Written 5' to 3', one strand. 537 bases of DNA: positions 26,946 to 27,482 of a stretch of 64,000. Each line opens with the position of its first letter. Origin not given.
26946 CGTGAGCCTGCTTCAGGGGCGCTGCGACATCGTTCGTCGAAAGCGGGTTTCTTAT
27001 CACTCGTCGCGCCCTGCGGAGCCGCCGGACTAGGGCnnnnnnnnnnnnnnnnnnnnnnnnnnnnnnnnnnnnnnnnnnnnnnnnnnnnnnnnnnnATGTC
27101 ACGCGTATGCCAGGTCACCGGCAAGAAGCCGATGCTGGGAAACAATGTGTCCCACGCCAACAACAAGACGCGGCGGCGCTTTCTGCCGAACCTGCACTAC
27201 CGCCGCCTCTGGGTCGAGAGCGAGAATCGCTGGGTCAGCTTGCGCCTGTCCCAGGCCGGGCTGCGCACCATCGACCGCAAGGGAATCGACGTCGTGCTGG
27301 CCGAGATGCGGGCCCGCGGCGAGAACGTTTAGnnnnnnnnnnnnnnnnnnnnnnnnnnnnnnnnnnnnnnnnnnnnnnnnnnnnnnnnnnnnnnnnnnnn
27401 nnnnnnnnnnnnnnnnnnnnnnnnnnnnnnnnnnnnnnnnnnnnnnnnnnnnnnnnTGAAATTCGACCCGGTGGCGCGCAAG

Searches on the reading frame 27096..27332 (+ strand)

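Call 53: search_protein_families(library=pfam, proteins=[window:27096-27332:+], max_evalue=0.00001)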
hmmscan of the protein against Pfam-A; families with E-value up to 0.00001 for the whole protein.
window:27096-27332:+ (78 aa): 1 family
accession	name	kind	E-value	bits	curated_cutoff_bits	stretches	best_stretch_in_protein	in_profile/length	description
PF00830.24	Ribosomal_L28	-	1.1e-28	99.5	27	1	3-62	1-60/60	Ribosomal L28 family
